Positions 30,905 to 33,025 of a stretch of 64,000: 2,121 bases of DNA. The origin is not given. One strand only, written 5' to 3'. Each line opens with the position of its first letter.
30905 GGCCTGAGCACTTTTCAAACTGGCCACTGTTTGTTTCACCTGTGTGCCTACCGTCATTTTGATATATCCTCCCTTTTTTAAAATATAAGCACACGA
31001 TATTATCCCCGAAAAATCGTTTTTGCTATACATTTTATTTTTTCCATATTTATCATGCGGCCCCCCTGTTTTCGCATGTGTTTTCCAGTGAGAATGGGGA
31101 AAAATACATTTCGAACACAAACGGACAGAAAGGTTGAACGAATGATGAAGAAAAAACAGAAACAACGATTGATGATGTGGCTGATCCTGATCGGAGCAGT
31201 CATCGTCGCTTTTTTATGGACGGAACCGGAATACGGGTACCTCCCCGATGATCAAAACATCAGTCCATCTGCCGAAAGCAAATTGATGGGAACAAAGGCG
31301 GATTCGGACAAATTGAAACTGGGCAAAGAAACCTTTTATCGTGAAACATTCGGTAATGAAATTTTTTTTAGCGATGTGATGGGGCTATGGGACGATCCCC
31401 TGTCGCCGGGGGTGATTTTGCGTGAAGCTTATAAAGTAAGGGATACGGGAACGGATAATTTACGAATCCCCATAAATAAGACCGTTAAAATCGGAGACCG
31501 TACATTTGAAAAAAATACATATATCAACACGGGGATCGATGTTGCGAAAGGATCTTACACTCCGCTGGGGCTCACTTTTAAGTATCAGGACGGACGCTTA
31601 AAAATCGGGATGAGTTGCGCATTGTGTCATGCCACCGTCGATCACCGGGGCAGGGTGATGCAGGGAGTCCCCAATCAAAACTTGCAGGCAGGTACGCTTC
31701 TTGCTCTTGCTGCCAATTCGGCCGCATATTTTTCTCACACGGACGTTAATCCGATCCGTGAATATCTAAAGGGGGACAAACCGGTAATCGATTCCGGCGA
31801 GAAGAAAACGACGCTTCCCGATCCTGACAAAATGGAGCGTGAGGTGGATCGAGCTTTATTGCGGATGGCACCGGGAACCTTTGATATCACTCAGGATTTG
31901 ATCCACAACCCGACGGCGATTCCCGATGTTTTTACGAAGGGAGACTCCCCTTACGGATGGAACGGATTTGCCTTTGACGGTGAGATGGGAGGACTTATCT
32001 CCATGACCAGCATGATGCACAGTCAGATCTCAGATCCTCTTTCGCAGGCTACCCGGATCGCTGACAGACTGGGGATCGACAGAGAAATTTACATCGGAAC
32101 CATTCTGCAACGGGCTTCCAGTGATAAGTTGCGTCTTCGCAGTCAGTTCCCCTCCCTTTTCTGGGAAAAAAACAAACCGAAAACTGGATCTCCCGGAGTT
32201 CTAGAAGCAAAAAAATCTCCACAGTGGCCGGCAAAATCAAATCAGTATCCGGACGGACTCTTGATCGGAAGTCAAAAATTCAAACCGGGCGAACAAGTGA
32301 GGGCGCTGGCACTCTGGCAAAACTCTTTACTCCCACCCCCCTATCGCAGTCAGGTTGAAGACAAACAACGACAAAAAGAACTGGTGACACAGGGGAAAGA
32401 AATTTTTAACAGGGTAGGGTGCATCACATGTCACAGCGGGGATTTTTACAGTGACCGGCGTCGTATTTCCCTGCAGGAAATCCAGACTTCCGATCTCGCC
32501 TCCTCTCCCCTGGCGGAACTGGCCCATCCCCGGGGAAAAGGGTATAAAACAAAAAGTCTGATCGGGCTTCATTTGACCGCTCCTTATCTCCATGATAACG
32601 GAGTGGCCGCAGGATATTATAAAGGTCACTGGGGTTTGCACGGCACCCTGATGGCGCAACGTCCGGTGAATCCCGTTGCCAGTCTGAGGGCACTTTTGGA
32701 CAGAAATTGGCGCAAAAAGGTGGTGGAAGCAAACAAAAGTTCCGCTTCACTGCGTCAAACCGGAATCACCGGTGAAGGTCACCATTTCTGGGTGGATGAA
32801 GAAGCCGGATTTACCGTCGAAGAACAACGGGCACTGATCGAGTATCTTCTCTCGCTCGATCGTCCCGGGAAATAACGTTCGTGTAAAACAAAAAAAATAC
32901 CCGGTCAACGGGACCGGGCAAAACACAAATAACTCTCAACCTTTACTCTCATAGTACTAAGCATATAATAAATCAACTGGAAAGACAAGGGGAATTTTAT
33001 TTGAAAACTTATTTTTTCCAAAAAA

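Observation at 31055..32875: Long membrane-anchored di-haem CCP/MauG-superfamily cytochrome c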

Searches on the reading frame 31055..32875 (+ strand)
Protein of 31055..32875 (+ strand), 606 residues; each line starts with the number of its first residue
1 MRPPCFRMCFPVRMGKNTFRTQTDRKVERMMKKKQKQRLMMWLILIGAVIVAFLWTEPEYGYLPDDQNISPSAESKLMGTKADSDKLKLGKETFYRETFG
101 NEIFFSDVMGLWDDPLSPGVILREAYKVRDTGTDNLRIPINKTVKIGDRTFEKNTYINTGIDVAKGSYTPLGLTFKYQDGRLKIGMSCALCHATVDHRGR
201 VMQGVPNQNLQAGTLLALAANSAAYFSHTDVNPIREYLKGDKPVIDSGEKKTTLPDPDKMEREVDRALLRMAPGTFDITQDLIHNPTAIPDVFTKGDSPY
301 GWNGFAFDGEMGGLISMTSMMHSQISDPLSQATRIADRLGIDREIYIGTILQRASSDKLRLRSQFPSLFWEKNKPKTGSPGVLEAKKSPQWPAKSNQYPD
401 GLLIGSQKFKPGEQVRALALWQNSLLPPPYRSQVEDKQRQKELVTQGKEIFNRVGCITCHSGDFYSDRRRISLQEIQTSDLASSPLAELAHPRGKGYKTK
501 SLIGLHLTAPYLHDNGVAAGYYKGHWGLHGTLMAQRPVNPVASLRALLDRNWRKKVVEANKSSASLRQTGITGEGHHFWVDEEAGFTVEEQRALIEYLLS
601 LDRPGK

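Call 3: search_protein_families(library=pfam, proteins=[window:31055-32875:+], max_evalue=10)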
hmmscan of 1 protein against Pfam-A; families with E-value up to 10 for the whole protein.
window:31055-32875:+ (606 aa): 7 families
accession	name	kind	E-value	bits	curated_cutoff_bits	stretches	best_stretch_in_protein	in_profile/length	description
PF00034.26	Cytochrom_C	-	0.00042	22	21.3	1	445-509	2-53/90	Cytochrome c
PF13442.11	Cytochrome_CBB3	-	0.0091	16.7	27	1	444-462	3-21/68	Cytochrome C oxidase, cbb3-type, subunit III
PF21419.2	RoxA-like_Cyt-c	-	0.028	14.4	26.7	1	496-515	1-19/39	RoxA-like, cytochrome c-like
PF14522.11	Cytochrome_C7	-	0.067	13.5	24.8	0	446-465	40-53/67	Cytochrome c7 and related cytochrome c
PF02433.20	FixO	-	0.18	11.7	29.6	1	436-461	42-67/219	Cytochrome C oxidase, mono-heme subunit/FixO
PF07627.16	PSCyt3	-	0.21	12.4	27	0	185-202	68-85/98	Protein of unknown function (DUF1588)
PF05739.25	SNARE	-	0.35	11.3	26.8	1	24-54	21-51/53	SNARE domain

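Call 4: search_protein_families(library=ncbifam, proteins=[window:31055-32875:+], max_evalue=10)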
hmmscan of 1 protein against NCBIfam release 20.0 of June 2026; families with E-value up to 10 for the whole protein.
window:31055-32875:+ (606 aa): 9 families
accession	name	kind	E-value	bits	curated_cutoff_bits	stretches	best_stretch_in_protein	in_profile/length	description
NF040606.1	CytoC_perox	subfamily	3.6e-10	39.7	150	4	488-517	417-446/524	di-heme-cytochrome C peroxidase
NF050122.1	bc1_QcrC_actin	exception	0.0025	17.2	200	1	432-461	29-57/253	cytochrome bc1 complex diheme cytochrome c subunit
TIGR04484.1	thiosulf_SoxA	equivalog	0.018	14.3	110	2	175-197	115-135/212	sulfur oxidation c-type cytochrome SoxA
TIGR04039.1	MXAN_0977_Heme2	hypoth_equivalog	0.038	13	362.85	2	495-518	244-266/336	MbnH family di-heme enzyme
NF011055.0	PRK14487.1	subfamily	0.047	13.2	218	1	433-461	45-73/212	cbb3-type cytochrome c oxidase subunit II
NF052341.1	hydrazine_gamma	equivalog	0.1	11.5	625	1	441-483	194-236/339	hydrazine synthase subunit gamma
NF045849.1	ICE_MMCAP2_0565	equivalog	0.13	11.9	40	1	30-54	47-71/80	Mbov_0395 family pilin-like conjugal transfer protein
NF047768.1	Clp_like_SDH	equivalog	0.2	11.1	250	1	190-231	98-139/260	SDH family Clp fold serine proteinase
NF033196.2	c_type_nonphoto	exception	2.9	8.1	70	1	446-463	77-94/98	c-type cytochrome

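Call 5: search_solved_structures(query=window:31055-32875:+, max_evalue=10, show_alignments=3)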
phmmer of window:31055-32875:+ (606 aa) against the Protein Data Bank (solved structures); distinct sequences matched with E-value up to 10: 2.
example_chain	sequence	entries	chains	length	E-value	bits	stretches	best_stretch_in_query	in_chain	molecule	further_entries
1iqc_A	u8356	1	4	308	0.011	17.7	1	408-519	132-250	di-heme peroxidase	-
3o5c_A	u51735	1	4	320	0.68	11.8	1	405-517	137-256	Cytochrome c551 peroxidase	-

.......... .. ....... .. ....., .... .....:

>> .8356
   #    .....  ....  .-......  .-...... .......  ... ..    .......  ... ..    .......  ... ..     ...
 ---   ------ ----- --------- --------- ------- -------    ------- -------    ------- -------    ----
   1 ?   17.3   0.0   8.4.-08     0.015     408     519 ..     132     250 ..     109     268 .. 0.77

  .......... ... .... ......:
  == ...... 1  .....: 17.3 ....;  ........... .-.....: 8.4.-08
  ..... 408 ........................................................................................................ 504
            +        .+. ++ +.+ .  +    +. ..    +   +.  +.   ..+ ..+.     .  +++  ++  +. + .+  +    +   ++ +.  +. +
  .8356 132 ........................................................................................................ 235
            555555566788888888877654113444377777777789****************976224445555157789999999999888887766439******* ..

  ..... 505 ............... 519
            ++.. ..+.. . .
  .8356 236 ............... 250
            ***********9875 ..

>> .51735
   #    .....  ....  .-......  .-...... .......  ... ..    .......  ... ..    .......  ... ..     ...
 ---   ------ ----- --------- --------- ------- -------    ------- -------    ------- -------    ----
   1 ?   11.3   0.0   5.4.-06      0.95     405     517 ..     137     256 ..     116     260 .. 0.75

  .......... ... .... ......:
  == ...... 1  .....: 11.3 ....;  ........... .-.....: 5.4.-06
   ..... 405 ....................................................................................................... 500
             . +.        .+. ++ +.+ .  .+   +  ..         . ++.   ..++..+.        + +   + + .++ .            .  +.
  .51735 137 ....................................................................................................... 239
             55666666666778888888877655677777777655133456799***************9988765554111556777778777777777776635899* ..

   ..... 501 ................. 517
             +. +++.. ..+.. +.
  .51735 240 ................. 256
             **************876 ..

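Call 6: find_homologous_proteins(query=window:31055-32875:+)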
Query window:31055-32875:+ (606 aa): 51 proteins with E <= 0.001 among 8000 candidates.
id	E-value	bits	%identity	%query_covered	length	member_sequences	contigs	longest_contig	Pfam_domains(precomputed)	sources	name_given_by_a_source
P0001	0.0e+0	1337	100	95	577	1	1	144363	-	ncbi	-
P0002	0.0e+0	1161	85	95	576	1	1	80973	PF00034.27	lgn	-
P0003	1.9e-216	739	53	94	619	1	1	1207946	-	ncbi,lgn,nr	ncbi:MAG: electron transport protein [Bacillaceae bacterium]|nr:electron transport protein [Bacillac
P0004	8.3e-147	509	41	93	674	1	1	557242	-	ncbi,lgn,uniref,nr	ncbi:mono/diheme cytochrome c family protein [Caldalkalibacillus uzonensis]|uniref:Mono/diheme cytoc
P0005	1.4e-140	488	41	95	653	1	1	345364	-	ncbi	-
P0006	6.1e-140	486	42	93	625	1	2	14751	-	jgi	jgi:hypothetical protein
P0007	1.2e-138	482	42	85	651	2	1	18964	-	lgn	-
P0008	3.7e-137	477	37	93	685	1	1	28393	-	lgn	-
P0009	7.5e-137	476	39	90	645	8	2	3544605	-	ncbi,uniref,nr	ncbi:electron transport protein [Geobacillus subterraneus]|uniref:electron transport protein n=1 Tax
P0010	2.3e-134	468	39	90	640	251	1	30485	-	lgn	-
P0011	2.4e-134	467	41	94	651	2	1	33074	PF00034.27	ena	-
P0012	4.4e-133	463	40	89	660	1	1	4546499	-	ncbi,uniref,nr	ncbi:electron transport protein [Bacillus alkalicellulosilyticus]|uniref:electron transport protein 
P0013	1.4e-132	462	41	87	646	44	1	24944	-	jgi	jgi:hypothetical protein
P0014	1.9e-131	458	42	86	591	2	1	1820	PF13442.12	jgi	-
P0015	2.4e-131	458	40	88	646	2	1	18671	-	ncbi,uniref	ncbi:electron transport protein [Parageobacillus toebii]|uniref:electron transport protein n=1 Tax=P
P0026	1.1e-125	439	38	94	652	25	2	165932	PF00034.27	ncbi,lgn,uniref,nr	ncbi:hypothetical protein BACCIP111899_02263 [Bacillus rhizoplanae]|uniref:Cytochrome c domain-conta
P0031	5.1e-123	430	41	93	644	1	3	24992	PF21419.3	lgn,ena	-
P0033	1.7e-122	428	40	93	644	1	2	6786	PF21419.3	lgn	-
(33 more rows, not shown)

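Call 10: find_encoding_contigs(protein=P0001, flank=10000, max_places=3)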
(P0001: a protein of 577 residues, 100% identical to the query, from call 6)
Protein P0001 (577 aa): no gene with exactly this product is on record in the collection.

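Call 15: find_related_loci(query=A1, collection=genome_contigs, flank=8000)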
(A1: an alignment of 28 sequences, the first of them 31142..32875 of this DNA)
Query A1 (577 aa) in genome_contigs; peptide patterns used: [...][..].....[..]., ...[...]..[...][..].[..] (x = any residue, [..] = any of these).
598 stretches matched a pattern (row limit reached: there are more); 546 encode a relative of the query (tblastn E <= 1e-3); the best 80 are kept; 80 distinct loci.
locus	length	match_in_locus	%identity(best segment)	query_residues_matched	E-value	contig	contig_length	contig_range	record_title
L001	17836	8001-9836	53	2-571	0e+0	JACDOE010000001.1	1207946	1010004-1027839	MAG: Bacillaceae bacterium isolate GB_MAG13_007 c_000000000002, whole genome shotgun sequence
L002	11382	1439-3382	40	2-572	3e-146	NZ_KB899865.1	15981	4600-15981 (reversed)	Cohnella laeviribosi DSM 21336 F560DRAFT_scaffold00058.58, whole genome shotgun sequence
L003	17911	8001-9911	40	10-573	2e-144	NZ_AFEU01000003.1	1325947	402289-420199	Bacillus methanolicus PB1 contig_3, whole genome shotgun sequence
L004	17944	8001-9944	38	5-572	1e-142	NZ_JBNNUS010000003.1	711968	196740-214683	Paenibacillus sp. NPDC093718 NPDC093718_177_A4.ctg-0003, whole genome shotgun sequence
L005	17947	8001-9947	38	2-572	2e-141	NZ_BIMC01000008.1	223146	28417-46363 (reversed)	Paenibacillus glucanolyticus NBRC 15330 PGL02S_CON000008, whole genome shotgun sequence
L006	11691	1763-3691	39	2-572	2e-141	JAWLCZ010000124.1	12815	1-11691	MAG: Paenibacillaceae bacterium isolate 15dZY3.bin.76 NODE_5127_length_12815_cov_3.418764, whole genome shotgun sequence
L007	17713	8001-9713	41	29-575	3e-141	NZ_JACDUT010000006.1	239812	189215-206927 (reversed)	Thermaerobacillus caldiproteolyticus strain DSM 15730 Ga0415321_06, whole genome shotgun sequence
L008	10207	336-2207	40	28-572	1e-140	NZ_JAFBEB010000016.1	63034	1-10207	Brevibacillus fulvus strain DSM 25523 Ga0454042_16, whole genome shotgun sequence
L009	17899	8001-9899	38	10-577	6e-141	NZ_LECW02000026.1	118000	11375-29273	Bacillus glycinifermentans strain GO-13 contig_32, whole genome shotgun sequence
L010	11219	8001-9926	39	6-572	2e-140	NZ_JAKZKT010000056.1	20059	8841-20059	Bacillus litorisediminis strain FJAT-47801 Scaffold56, whole genome shotgun sequence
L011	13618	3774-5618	39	30-572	2e-140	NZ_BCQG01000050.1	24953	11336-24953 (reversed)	Geobacillus jurassicus NBRC 107829, whole genome shotgun sequence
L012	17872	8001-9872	39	10-575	2e-140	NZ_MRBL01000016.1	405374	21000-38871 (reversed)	Bacillus haynesii strain NRRL B-41327 Bacillus_sp_NRRL_B-41327_contig_16, whole genome shotgun sequence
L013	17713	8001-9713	40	29-575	4e-140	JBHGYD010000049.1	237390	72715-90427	MAG: Anoxybacillaceae bacterium isolate Outcrop2_T7_35 Outcrop2_T7_k141_36989, whole genome shotgun sequence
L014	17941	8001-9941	40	2-572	6e-140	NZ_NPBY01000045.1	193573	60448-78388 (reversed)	Paenibacillus campinasensis strain 7537-G1 contig00045, whole genome shotgun sequence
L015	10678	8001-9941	38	1-572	8e-140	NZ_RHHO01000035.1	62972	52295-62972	Brevibacillus borstelensis strain NRRL NRS 818 contig_35, whole genome shotgun sequence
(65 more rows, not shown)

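Call 17: predict_structure(alignment_id=A1)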
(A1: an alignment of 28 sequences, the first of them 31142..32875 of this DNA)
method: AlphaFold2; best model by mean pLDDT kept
length: 577 residues; sequences in the alignment: 28
mean_pLDDT: 83.6   pTM: 0.86
mean pLDDT of the five models: 83.6, 82.7, 80.8, 76.9, 75.3
residues with pLDDT >= 90: 264; 70-90: 229; 50-70: 68; < 50: 16
segments of 3 or more residues with pLDDT < 50: 273-275, 363-365, 456-458, 460-463
pLDDT, mean of each block of 10 residues (from residue 1): 77 92 83 91 63 76 93 94 90 96 96 90 94 95 93 91 93 90 92 90 74 89 91 90 75 66 71 54 75 80 78 91 94 92 86 78 51 76 86 87 92 96 89 75 72 52 59 84 73 91 86 93 93 81 79 95 96 79
secondary structure, 60 per line:
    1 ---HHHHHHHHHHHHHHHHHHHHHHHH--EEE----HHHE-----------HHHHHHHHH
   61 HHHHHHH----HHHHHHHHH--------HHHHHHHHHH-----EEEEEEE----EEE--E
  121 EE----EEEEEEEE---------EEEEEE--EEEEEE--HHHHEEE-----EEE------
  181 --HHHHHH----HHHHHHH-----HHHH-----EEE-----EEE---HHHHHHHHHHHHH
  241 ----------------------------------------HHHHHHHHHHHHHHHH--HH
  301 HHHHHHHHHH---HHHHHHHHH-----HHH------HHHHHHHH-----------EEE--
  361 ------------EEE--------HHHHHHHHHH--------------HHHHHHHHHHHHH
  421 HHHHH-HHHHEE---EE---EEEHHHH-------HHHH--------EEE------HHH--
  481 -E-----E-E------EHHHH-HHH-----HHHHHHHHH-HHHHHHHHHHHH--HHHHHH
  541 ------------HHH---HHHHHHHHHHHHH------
elements in order: H4-27 E30-32 H52-67 H72-80 H89-98 E104-110 E115-117 E120-122 E127-134 E144-149 E152-157 H160-163 E164-166 E172-174 H183-188 H193-199 H205-208 E214-216 E222-224 H228-240 H281-296 H299-310 H314-322 H337-344 E356-358 E373-375 H384-393 H408-425 H427-430 E441-443 H444-447 H455-458 E467-469 H498-501 H511-519 H521-532 H535-540 H559-571

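Call 21: fold_search(model_id=the predicted structure, library=pdb)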
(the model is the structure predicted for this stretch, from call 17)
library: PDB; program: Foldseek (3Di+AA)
matches with E <= 10: 141; with E <= 0.001: 0
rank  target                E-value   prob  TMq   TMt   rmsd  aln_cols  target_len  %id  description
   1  5c2v_C                4.9e-02  0.89  0.16  0.28  10.2       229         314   16  Kuenenia stuttgartiensis Hydrazine Synthase (released 2015-10-14)
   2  2vhd_A                1.7e-01  0.80  0.24  0.40  10.3       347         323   13  Crystal Structure Of The Di-Haem Cytochrome C Peroxidase From Pseudomonas aeruginosa - Mixed Valence Form (released 2008-02-12)
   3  2c1v_A                4.2e-01  0.75  0.18  0.29   7.4       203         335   12  CRYSTAL STRUCTURE OF THE DI-HAEM CYTOCHROME C PEROXIDASE FROM PARACOCCUS PANTOTROPHUS - Mixed VALENCE FORM (released 2006-01-13)
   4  9qdt                  4.6e-01  0.38  0.21  0.27  10.9       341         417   13  Cytochrome c peroxidase YhjA (released 2025-07-30)
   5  1rz6                  5.1e-01  0.30  0.16  0.27  12.7       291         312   14  Di-haem Cytochrome c Peroxidase, Form IN (released 2004-06-29)
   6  1nml                  6.6e-01  0.23  0.16  0.26  12.7       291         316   13  Di-haemic Cytochrome c Peroxidase from Pseudomonas nautica 617, form IN (pH 4.0) (released 2004-01-13)
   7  5cc5                  6.6e-01  0.02  0.10  0.09  25.9       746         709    8  Crystal structure of Mycobacterium tuberculosis malate synthase in complex with 1H-indole-3-carboxylic acid (released 2016-08-10)
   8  2c1u_A                7.7e-01  0.44  0.15  0.25  10.8       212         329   16  CRYSTAL STRUCTURE OF THE DI-HAEM CYTOCHROME C PEROXIDASE FROM PARACOCCUS PANTOTROPHUS - OXIDISED FORM (released 2006-01-13)
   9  3hq7                  8.5e-01  0.30  0.15  0.26  11.8       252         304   14  CcpA from G. sulfurreducens, G94K/K97Q/R100I variant (released 2009-09-22)
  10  4aao_B                8.5e-01  0.28  0.15  0.26  11.5       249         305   12  MacA-H93G (released 2012-10-17)
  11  4aao_A                1.0e+00  0.23  0.13  0.23   8.3       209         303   11  MacA-H93G (released 2012-10-17)
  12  2c1u_B                1.2e+00  0.41  0.16  0.26  10.1       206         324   13  CRYSTAL STRUCTURE OF THE DI-HAEM CYTOCHROME C PEROXIDASE FROM PARACOCCUS PANTOTROPHUS - OXIDISED FORM (released 2006-01-13)
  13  1d8c                  1.2e+00  0.01  0.09  0.08  25.0       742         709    8  MALATE SYNTHASE G COMPLEXED WITH MAGNESIUM AND GLYOXYLATE (released 1999-11-10)
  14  3hq9_A                1.2e+00  0.20  0.14  0.24  11.9       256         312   13  CcpA from G. sulfurreducens, S134P variant (released 2009-09-22)
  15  2c1u_C                1.4e+00  0.33  0.16  0.26   9.8       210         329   15  CRYSTAL STRUCTURE OF THE DI-HAEM CYTOCHROME C PEROXIDASE FROM PARACOCCUS PANTOTROPHUS - OXIDISED FORM (released 2006-01-13)
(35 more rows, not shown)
